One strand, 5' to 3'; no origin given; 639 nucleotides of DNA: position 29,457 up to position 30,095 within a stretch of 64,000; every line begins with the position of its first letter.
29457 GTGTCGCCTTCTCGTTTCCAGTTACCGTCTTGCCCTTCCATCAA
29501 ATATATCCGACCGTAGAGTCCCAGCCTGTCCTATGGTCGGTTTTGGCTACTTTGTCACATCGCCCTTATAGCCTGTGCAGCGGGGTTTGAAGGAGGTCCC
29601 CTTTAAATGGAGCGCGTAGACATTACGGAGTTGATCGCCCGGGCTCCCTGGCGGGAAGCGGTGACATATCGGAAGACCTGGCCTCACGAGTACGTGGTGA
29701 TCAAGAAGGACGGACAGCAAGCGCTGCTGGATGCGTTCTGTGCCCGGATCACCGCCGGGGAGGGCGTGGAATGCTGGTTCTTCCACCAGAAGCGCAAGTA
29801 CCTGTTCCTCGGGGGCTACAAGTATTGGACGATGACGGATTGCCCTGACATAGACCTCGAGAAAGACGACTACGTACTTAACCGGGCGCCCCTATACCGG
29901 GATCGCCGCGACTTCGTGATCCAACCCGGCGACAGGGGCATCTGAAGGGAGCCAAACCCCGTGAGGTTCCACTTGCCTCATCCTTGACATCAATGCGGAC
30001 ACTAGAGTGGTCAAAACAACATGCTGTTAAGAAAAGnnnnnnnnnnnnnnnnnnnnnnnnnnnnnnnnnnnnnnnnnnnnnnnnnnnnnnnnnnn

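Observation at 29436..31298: Lower-GC islet: small unknown ORF plus class II Fic protein inserted beside ctaB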

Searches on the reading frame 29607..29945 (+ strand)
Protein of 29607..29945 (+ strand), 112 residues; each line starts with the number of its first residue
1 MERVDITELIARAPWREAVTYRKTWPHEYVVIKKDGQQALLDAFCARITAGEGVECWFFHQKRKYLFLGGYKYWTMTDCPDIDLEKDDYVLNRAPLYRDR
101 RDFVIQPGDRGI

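Call 3: search_protein_families(library=pfam, proteins=[window:29607-29945:+], max_evalue=0.01)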
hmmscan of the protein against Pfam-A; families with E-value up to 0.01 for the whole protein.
window:29607-29945:+ (112 aa): 0 families

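Call 5: search_protein_families(library=ncbifam, proteins=[window:29607-29945:+], max_evalue=0.1)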
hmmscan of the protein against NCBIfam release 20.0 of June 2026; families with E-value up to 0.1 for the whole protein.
window:29607-29945:+ (112 aa): 0 families

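Call 6: search_protein_families(library=padloc, proteins=[window:29607-29945:+], max_evalue=0.1)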
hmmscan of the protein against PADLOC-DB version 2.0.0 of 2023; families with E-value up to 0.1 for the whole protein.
window:29607-29945:+ (112 aa): 0 families

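Call 8: search_solved_structures(query=window:29607-29945:+, max_evalue=10)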
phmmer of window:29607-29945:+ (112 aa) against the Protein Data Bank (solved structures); distinct sequences matched with E-value up to 10: 0.

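Call 9: find_homologous_proteins(query=window:29607-29945:+, max_evalue=0.001)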
Query window:29607-29945:+ (112 aa): 1558 proteins with E <= 0.001 among 1560 candidates; the best 120 are listed.
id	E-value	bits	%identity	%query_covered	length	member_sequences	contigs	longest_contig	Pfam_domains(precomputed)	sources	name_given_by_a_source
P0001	2.6e-70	252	96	100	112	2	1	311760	-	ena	-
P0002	8.1e-70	250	94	100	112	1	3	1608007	-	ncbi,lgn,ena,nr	ncbi:MAG: hypothetical protein OXS33_00750 [bacterium]|nr:hypothetical protein [bacterium] MDE050005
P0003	1.2e-61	224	89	96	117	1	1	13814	-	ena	-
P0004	2.0e-60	220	85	99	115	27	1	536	-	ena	-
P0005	5.4e-60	218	85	97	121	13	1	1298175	-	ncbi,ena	-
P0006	9.2e-60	217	85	97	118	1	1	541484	-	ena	-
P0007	1.3e-59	217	85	96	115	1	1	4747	-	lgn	-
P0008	1.4e-59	217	85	97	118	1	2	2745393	-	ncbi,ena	-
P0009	1.5e-59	217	87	96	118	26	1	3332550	-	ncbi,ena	-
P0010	2.5e-59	216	84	97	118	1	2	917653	-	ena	-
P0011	4.0e-59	215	82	99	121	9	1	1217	-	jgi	-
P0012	4.1e-59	215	84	97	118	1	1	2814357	-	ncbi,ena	-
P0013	4.4e-59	215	84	97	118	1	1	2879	-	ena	-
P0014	5.4e-59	215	83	97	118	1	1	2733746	-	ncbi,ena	-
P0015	5.6e-59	215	83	97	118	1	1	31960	-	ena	-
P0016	1.2e-58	214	83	97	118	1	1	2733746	-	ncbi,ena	-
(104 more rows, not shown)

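Call 10: find_related_loci(query=window:29607-29945:+, collection=genome_contigs, flank=6000)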
Query window:29607-29945:+ (112 aa) in genome_contigs; peptide patterns used: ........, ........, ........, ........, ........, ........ (x = any residue, [..] = any of these).
599 stretches matched a pattern (row limit reached: there are more); 277 encode a relative of the query (tblastn E <= 1e-3); the best 80 are kept; 80 distinct loci.
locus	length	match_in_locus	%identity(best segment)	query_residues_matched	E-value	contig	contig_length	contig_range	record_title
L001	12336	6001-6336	94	1-112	2e-70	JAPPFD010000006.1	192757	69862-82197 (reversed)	MAG: bacterium isolate RHO1_bin_22 NODE_117_length_192757_cov_52.803396, whole genome shotgun sequence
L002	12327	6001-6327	83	4-112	2e-64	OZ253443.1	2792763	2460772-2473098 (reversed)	MAG: Acidimicrobiia bacterium isolate 563c3fc9-303a-4188-a37b-32c8faebca22 genome assembly, chromosome: 1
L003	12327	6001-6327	85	4-112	2e-61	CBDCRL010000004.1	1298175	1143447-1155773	MAG: Acidimicrobiia bacterium isolate a5413b3d-67ee-41a5-a32c-3d802bad4828 genome assembly, contig: contig_4, whole geno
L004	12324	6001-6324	85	5-112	2e-59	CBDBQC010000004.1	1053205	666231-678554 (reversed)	MAG: Dehalococcoidia bacterium isolate 3b5922da-460a-4212-a651-5a23880356d2 genome assembly, contig: contig_4, whole gen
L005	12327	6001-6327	81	3-111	1e-58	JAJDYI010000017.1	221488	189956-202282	MAG: Alphaproteobacteria bacterium isolate jk18x34bins.19 k141_155766, whole genome shotgun sequence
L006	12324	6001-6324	82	5-112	8e-58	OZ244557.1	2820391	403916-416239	MAG: Dehalococcoidia bacterium isolate 17c548fc-85ac-4b32-8eac-b178c1b3bdc7 genome assembly, chromosome: 1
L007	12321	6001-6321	84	5-111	1e-57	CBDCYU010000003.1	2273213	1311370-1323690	MAG: Dehalococcoidia bacterium isolate 262ce888-de54-4936-a59d-857f670bbefa genome assembly, contig: contig_3, whole gen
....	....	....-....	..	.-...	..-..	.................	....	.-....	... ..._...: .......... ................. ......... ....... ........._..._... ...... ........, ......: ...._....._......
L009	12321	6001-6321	81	5-111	3e-57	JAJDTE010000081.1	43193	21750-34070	MAG: Gammaproteobacteria bacterium isolate jk18x11bins.53 k141_1035720, whole genome shotgun sequence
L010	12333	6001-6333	79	1-111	2e-56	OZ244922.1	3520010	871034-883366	MAG: Chloroflexota bacterium isolate ead8ffbb-32b5-46cb-8623-33c4fc8e8bc9 genome assembly, chromosome: 1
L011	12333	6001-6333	78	1-111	4e-56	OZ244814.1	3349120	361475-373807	MAG: Chloroflexota bacterium isolate 69ec6d3d-2374-4d29-b98a-ed9ec61ffa6d genome assembly, chromosome: 1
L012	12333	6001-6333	77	2-112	4e-56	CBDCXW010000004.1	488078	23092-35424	MAG: Dehalococcoidia bacterium isolate df45c49b-c266-4090-ac87-fb36498b7b26 genome assembly, contig: contig_4, whole gen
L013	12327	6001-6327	80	4-112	1e-55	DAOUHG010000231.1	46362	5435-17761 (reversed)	MAG TPA_asm: Dehalococcoidia bacterium isolate S1_7 k129_858296, whole genome shotgun sequence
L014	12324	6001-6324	79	5-112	1e-55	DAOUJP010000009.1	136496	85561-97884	MAG TPA_asm: Chloroflexota bacterium isolate S34_270 k113_44853, whole genome shotgun sequence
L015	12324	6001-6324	81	5-112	2e-55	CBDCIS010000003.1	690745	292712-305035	MAG: Dehalococcoidia bacterium isolate 8e13df92-f4f3-4e34-85da-b913360e8956 genome assembly, contig: contig_3, whole gen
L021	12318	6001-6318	77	6-111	3e-54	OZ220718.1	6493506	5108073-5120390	MAG: Vicinamibacterales bacterium isolate 0ce2d42f-2bf0-44bc-a671-070680eb922c genome assembly, chromosome: 1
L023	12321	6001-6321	79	5-111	2e-53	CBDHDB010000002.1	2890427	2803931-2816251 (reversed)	MAG: Dehalococcoidia bacterium isolate 822cf7f2-f088-4de1-b96c-ebc5a35fe4d4 genome assembly, contig: contig_2, whole gen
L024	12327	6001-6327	75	3-111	3e-53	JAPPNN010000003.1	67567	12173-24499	MAG: Gemmatimonadota bacterium isolate RHO3_bin_72 NODE_953_length_67567_cov_515.079408, whole genome shotgun sequence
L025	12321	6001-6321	76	5-111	8e-52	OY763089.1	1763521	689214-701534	MAG: Dehalococcoidia bacterium isolate e66569de-989e-459c-8942-bbbb2819a0b0 genome assembly, chromosome: 1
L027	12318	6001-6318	74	6-111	2e-51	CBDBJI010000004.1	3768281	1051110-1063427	MAG: Longimicrobiales bacterium isolate b06c9096-2b28-437e-9fc3-f06bf2306a16 genome assembly, contig: contig_4, whole ge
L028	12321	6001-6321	75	5-111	3e-51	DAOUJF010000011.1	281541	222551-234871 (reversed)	MAG TPA_asm: Dehalococcoidia bacterium isolate S32_247 k113_160870, whole genome shotgun sequence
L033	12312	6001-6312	77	6-109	7e-51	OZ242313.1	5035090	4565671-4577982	MAG: Spirochaetia bacterium isolate e429cb45-3368-499c-8ecb-8058609f3e9e genome assembly, chromosome: 1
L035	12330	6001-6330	72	2-111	1e-50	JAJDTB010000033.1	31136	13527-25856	MAG: Gemmatimonadetes bacterium isolate jk18x11bins.40 k141_647715, whole genome shotgun sequence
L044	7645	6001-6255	89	2-86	2e-49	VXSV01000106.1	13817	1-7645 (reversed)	MAG: Acidimicrobiia bacterium isolate SB0665_bin_24 NODE_1932_length_13817_cov_19.080221, whole genome shotgun sequence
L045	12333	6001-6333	68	2-112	3e-49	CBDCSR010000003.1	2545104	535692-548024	MAG: Longimicrobiales bacterium isolate 7d664cbc-a82a-4503-a9d2-132ed5e4fc56 genome assembly, contig: contig_3, whole ge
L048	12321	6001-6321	73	6-112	6e-49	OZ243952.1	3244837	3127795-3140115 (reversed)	MAG: Arenicellales bacterium isolate fb6db215-cce2-4ab8-810b-2160e42eb6f5 genome assembly, chromosome: 1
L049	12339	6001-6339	68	1-112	1e-48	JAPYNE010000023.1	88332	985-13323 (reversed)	MAG: Gammaproteobacteria bacterium isolate r_cahl1 Seq23, whole genome shotgun sequence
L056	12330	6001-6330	70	2-111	4e-47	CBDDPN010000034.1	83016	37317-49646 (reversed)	MAG: Longimicrobiales bacterium isolate f25bf1df-74c8-4449-8020-a8c54282f109 genome assembly, contig: contig_34, whole g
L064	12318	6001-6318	71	6-111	1e-45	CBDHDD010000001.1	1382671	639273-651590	MAG: Dehalococcoidia bacterium isolate e1889495-a2da-40f9-909c-8269d7dc74c2 genome assembly, contig: contig_1, whole gen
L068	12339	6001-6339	65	1-111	1e-44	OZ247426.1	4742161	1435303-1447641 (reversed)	MAG: Dehalococcoidia bacterium isolate a97bc163-3bbb-412f-9a64-4bc878210a30 genome assembly, chromosome: 1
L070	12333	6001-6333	65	2-111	2e-44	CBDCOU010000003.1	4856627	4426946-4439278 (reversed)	MAG: Caldilineaceae bacterium isolate 0823537f-3fa6-4916-8707-89ce61c7f738 genome assembly, contig: contig_3, whole geno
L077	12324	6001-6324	82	5-112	5e-58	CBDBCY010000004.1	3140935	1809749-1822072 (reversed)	MAG: Acidimicrobiia bacterium isolate 5869b7e0-be7e-4f88-8776-9a9c90231507 genome assembly, contig: contig_4, whole geno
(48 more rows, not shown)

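Call 18: search_protein_families(library=pfam, proteins=[L007:6343-7305:+, L010:6352-7314:+, L068:5054-6013:+, L009:4901-5953:+, L049:6426-7445:+, L005:6490-7962:-, L002:6314-7354:+, L033:6340-7308:+], max_evalue=0.01)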
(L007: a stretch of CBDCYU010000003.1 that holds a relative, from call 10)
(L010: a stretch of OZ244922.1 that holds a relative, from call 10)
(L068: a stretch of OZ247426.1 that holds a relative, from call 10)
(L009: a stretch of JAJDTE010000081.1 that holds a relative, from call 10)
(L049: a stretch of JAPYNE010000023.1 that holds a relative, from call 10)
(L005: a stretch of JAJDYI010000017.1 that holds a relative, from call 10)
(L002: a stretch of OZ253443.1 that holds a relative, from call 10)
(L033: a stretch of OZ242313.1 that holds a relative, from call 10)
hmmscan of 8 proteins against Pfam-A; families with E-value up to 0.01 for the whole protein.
L007:6343-7305:+ (320 aa): 1 family
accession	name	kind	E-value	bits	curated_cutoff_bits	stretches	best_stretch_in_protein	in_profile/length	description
PF14088.11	DUF4268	-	1.9e-10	41.3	27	1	215-308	43-139/140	Domain of unknown function (DUF4268)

L010:6352-7314:+ (320 aa): 1 family
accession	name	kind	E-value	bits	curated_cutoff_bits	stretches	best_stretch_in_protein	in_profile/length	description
PF14088.11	DUF4268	-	2.8e-09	37.5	27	1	213-312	41-139/140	Domain of unknown function (DUF4268)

L068:5054-6013:+ (319 aa): 1 family
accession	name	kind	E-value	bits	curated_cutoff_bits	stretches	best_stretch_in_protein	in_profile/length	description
PF14088.11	DUF4268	-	2e-05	25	27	1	190-298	23-139/140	Domain of unknown function (DUF4268)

L009:4901-5953:+ (350 aa): 1 family
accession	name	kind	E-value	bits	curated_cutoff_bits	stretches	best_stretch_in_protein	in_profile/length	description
PF14281.12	PDDEXK_4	-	0.00031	21.2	22.3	1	45-103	58-116/183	PD-(D/E)XK nuclease superfamily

L049:6426-7445:+ (339 aa): 1 family
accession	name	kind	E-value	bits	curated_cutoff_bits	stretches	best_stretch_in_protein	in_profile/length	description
PF01939.22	NucS_C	-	9.3e-11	42.2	24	1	35-103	2-70/124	Endonuclease NucS C-terminal domain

L005:6490-7962:- (490 aa): 1 family
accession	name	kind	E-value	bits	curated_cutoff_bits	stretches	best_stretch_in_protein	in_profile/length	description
PF14281.12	PDDEXK_4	-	1.2e-20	74.7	22.3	1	83-268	1-172/183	PD-(D/E)XK nuclease superfamily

L002:6314-7354:+ (346 aa): 1 family
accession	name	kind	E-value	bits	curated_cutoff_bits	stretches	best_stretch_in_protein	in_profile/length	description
PF14088.11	DUF4268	-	7.4e-07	29.7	27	1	232-329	45-139/140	Domain of unknown function (DUF4268)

L033:6340-7308:+ (322 aa): 1 family
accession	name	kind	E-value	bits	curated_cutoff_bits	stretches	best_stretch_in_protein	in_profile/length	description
PF14088.11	DUF4268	-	1.3e-08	35.4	27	1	212-309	41-139/140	Domain of unknown function (DUF4268)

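Call 22: search_protein_representatives(protein=window:29607-29945:+)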
Query: 112 residues. Proteins with E-value up to 0.001 (for the whole library): 454; up to 1e-10: 182; up to 1e-30: 31. The best 150 are listed.
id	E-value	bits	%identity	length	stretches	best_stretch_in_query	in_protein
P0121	3.1e-50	185.0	77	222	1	5-112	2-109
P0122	2.3e-48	179.0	73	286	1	4-110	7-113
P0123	3.6e-48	178.3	75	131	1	6-111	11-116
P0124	2.5e-44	165.9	88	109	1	1-81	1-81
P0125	4.3e-44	165.2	73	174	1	4-105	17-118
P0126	7.4e-43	161.2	67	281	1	2-111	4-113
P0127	3.1e-42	159.2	69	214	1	3-111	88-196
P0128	2.4e-41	156.3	65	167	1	3-111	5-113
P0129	7.4e-41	154.7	68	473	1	5-112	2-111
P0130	1.1e-40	154.2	64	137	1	1-111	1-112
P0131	3.2e-40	152.7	67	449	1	5-111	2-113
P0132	5.7e-40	151.9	72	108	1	4-112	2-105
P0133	6.9e-40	151.6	71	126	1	4-99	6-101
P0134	1.1e-38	147.7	70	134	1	19-111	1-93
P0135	1.2e-37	144.4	63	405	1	5-110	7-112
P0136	1.3e-37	144.2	71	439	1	5-111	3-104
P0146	2.5e-34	133.7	69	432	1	9-112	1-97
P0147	1.1e-33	131.5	58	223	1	4-111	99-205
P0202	2.1e-20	88.7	58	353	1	3-111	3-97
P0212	2.3e-19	85.3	59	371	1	32-111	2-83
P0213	2.7e-19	85.1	51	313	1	9-100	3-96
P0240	1.2e-15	73.3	73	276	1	2-53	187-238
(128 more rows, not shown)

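Call 23: search_protein_families(library=pfam, proteins=[P0129, P0131, P0135, P0136, P0146, P0122, P0126, P0202, P0212, P0213], max_evalue=0.01)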
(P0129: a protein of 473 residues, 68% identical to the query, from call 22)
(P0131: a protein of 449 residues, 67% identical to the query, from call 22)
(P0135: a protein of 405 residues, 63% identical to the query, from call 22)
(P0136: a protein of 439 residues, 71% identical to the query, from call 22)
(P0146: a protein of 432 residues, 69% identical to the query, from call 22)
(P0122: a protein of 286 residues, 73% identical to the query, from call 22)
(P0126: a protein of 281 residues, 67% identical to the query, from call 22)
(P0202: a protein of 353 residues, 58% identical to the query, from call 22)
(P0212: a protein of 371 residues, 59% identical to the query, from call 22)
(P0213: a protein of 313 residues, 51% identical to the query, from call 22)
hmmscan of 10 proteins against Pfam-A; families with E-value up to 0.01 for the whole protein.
P0129 (473 aa): 0 families

P0131 (449 aa): 0 families

P0135 (405 aa): 0 families

P0136 (439 aa): 1 family
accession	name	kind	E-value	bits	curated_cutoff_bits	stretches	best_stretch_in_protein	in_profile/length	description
PF14088.11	DUF4268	-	1e-11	45.5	27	1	328-429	39-139/140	Domain of unknown function (DUF4268)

P0146 (432 aa): 1 family
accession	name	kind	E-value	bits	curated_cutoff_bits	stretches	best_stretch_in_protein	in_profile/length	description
PF14088.11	DUF4268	-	5.5e-09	36.6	27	1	311-417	35-139/140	Domain of unknown function (DUF4268)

P0122 (286 aa): 1 family
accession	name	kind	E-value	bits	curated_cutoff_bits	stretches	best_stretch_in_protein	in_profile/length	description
PF14088.11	DUF4268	-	1e-12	48.7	27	1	129-276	2-139/140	Domain of unknown function (DUF4268)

P0126 (281 aa): 1 family
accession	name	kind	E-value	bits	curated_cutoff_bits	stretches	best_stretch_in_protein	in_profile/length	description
PF14088.11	DUF4268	-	5.9e-09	36.5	27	1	135-272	3-139/140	Domain of unknown function (DUF4268)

P0202 (353 aa): 0 families

P0212 (371 aa): 1 family
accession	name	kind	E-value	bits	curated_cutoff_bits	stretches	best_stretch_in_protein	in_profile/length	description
PF03747.19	ADP_ribosyl_GH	-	7.4e-29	101.8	26.2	1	122-327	1-182/287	ADP-ribosylglycohydrolase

P0213 (313 aa): 0 families

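Call 30: search_protein_families(library=pfam, proteins=[L077:6379-8244:+, L012:6510-8009:+, L021:6377-7864:+, L045:6406-7200:+, L056:6382-7167:+, L064:6391-6999:+, L023:6388-7053:+, L048:6450-7142:+, L070:6665-7858:+, L035:6591-7598:+], max_evalue=0.01)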
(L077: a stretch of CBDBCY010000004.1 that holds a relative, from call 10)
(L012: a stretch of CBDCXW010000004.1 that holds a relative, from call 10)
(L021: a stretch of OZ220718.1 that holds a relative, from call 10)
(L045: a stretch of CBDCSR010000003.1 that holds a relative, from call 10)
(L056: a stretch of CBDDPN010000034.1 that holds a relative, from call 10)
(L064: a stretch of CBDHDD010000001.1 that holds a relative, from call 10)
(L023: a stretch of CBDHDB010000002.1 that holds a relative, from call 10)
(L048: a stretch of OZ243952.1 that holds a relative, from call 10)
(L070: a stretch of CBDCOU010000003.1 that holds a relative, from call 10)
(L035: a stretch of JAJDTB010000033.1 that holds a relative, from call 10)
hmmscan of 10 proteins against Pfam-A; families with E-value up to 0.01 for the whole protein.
L077:6379-8244:+ (621 aa): 1 family
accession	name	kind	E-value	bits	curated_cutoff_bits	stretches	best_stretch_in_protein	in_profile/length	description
PF01642.28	MM_CoA_mutase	-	1.7e-134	449.7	22.1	1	90-613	2-512/512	Methylmalonyl-CoA mutase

L012:6510-8009:+ (499 aa): 7 families
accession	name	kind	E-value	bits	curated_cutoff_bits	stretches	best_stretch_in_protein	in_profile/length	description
PF22483.2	Mu-transpos_C_2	-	8.9e-21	73.8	27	1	301-372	2-73/73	Mu transposase, C-terminal domain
PF13556.12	HTH_30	-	8.9e-06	25.9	27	0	262-292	4-35/59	PucR C-terminal helix-turn-helix domain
PF13384.12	HTH_23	-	0.0015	18.8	24.6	0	17-39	16-38/50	Homeodomain-like domain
PF08281.18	Sigma70_r4_2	-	0.0018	18.3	25.7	1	14-39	22-47/54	Sigma-70, region 4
PF13518.12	HTH_28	-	0.0033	17.9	25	0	14-37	8-31/52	Helix-turn-helix domain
PF13551.12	HTH_29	-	0.0078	16.7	28.1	0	16-40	9-34/64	Winged helix-turn helix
PF05225.22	HTH_psq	-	0.0081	16.3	20.4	0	13-35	11-33/45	helix-turn-helix, Psq domain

L021:6377-7864:+ (495 aa): 1 family
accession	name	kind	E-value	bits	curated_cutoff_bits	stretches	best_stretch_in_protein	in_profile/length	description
PF14281.12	PDDEXK_4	-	3.3e-17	63.5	22.3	1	83-261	4-181/183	PD-(D/E)XK nuclease superfamily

L045:6406-7200:+ (264 aa): 2 families
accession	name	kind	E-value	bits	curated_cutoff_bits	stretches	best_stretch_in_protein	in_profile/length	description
PF03372.29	Exo_endo_phos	-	3.4e-15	56.8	24.5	1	4-256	1-225/225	Endonuclease/Exonuclease/phosphatase family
PF14529.12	Exo_endo_phos_2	-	0.00027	21.2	27.4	1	161-259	30-116/117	Endonuclease-reverse transcriptase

L056:6382-7167:+ (261 aa): 1 family
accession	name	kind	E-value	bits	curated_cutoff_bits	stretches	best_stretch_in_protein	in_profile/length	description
PF14281.12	PDDEXK_4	-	5.4e-15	56.2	22.3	1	69-199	1-142/183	PD-(D/E)XK nuclease superfamily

L064:6391-6999:+ (202 aa): 2 families
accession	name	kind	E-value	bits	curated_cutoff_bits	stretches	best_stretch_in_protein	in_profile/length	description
PF01909.29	NTP_transf_2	-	1.5e-05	25.7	21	1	10-48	6-44/93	Nucleotidyltransferase domain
PF18765.7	Polbeta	-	9.4e-05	23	26.9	1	8-48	3-43/93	Polymerase beta, Nucleotidyltransferase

L023:6388-7053:+ (221 aa): 2 families
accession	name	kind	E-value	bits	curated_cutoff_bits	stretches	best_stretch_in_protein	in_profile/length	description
PF12705.13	PDDEXK_1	-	2.3e-08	34.7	22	1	61-201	94-243/247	PD-(D/E)XK nuclease superfamily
PF01930.23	Cas_Cas4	-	0.00015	22.3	22.7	1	90-199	52-153/160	Domain of unknown function DUF83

L048:6450-7142:+ (230 aa): 0 families

L070:6665-7858:+ (397 aa): 2 families
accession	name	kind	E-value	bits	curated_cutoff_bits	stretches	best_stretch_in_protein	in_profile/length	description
PF13378.12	MR_MLE_C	-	1.6e-41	142.8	29.4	1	159-380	2-217/219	Enolase C-terminal domain-like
PF02746.21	MR_MLE_N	-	4.5e-07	30.5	22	1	46-131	27-117/117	Mandelate racemase / muconate lactonizing enzyme, N-terminal domain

L035:6591-7598:+ (335 aa): 3 families
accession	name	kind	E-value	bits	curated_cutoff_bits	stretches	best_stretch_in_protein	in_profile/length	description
PF12697.13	Abhydrolase_6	-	6.4e-12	47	26.3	1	73-323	1-216/217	Alpha/beta hydrolase family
PF12146.15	Hydrolase_4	-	0.00039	20.2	27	1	91-199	26-136/239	Serine aminopeptidase, S33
PF00561.26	Abhydrolase_1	-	0.00062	19.9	25.8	1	71-150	1-78/245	alpha/beta hydrolase fold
